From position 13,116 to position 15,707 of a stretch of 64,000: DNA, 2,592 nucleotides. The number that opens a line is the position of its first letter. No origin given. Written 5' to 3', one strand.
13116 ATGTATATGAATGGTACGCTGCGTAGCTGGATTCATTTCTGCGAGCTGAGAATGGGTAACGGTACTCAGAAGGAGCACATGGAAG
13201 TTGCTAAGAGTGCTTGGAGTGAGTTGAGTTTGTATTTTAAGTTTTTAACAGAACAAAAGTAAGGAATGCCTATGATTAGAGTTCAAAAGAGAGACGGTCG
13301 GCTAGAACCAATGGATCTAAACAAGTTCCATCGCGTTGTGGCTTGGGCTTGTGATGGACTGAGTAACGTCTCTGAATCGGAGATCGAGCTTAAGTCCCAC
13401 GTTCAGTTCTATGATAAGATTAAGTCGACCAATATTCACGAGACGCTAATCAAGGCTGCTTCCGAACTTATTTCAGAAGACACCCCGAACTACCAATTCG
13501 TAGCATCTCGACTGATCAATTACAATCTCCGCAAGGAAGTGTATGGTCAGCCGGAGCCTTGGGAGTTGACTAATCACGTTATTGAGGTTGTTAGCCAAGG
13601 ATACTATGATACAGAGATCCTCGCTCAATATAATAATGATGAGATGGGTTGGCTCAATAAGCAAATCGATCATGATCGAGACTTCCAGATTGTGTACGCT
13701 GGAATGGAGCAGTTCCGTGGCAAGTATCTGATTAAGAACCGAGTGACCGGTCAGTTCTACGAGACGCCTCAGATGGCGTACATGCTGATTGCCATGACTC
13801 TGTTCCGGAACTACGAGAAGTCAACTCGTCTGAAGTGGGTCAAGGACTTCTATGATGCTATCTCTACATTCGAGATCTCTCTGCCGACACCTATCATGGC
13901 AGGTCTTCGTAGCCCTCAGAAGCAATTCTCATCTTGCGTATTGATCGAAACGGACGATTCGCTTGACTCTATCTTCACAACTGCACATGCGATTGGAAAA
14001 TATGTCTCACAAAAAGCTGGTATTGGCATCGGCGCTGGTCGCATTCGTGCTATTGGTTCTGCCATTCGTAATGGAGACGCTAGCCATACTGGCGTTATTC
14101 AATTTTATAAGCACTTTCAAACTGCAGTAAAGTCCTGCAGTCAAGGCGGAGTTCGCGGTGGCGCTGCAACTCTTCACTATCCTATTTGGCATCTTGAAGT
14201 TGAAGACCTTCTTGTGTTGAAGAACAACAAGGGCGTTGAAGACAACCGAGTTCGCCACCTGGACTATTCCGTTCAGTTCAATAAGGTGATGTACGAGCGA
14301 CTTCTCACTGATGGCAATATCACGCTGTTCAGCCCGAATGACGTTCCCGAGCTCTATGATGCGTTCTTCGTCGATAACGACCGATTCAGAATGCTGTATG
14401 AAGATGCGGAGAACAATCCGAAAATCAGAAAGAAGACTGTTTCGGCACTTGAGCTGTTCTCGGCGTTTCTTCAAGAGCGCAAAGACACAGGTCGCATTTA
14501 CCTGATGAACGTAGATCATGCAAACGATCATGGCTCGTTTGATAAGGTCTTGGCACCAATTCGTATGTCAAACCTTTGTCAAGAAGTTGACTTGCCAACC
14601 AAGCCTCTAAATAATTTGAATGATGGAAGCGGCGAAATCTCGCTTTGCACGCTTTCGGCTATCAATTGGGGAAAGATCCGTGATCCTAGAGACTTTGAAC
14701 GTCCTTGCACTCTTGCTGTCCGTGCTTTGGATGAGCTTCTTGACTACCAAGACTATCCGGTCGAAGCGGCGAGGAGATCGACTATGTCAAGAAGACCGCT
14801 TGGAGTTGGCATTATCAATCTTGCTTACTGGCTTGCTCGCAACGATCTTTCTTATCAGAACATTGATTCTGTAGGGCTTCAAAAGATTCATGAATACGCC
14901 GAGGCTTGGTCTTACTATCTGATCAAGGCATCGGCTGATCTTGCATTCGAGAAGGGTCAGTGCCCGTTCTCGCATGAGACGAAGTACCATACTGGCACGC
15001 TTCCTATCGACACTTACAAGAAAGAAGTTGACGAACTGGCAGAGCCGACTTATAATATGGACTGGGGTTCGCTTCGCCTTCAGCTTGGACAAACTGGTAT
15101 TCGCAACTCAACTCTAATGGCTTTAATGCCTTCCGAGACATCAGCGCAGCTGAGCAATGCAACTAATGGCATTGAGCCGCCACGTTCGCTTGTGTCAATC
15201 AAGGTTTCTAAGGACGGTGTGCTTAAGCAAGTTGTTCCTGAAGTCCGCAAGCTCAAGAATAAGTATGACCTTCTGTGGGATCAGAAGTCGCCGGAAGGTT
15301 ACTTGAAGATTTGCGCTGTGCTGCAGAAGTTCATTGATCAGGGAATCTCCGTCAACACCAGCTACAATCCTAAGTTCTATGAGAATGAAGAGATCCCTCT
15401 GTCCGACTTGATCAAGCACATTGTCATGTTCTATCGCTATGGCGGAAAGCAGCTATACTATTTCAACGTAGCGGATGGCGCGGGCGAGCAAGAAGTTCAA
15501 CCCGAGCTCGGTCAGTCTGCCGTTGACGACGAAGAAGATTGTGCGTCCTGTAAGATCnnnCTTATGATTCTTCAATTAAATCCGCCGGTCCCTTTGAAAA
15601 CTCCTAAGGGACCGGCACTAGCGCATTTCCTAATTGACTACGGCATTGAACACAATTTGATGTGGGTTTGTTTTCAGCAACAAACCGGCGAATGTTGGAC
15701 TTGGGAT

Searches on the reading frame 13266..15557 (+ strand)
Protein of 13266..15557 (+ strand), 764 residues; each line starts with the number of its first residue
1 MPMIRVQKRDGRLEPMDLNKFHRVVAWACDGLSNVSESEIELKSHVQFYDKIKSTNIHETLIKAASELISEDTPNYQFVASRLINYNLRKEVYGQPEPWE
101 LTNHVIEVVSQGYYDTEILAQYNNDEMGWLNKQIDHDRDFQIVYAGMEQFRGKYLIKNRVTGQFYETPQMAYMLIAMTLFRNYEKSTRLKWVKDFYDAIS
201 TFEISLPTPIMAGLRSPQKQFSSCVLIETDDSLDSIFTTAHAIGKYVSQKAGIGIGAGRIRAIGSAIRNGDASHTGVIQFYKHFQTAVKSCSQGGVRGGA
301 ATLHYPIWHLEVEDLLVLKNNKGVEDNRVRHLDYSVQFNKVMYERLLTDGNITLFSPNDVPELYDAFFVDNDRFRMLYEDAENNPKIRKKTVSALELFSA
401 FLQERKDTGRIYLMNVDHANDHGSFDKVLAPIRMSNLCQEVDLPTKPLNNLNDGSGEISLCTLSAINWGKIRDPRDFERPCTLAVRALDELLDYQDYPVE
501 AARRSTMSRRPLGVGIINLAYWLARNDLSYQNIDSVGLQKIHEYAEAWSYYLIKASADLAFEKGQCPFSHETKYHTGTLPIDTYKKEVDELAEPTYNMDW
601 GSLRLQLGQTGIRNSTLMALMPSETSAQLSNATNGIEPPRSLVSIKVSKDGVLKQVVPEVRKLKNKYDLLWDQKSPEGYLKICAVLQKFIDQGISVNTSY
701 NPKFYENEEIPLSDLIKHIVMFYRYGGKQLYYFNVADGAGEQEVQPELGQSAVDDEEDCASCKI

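Call 34: search_protein_families(library=pfam, proteins=[window:13266-15557:+], max_evalue=0.001)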
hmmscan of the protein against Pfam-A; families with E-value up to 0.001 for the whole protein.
window:13266-15557:+ (764 aa): 3 families
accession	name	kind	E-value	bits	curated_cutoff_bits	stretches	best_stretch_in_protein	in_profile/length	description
PF02867.20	Ribonuc_red_lgC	-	6.5e-120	401.7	23.9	1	222-733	1-523/523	Ribonucleotide reductase, barrel domain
PF00317.26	Ribonuc_red_lgN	-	9.6e-17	61.3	28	1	144-217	5-75/77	Ribonucleotide reductase, all-alpha domain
PF03477.21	ATP-cone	-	1.5e-09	38.7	25.8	1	5-91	2-88/88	ATP cone domain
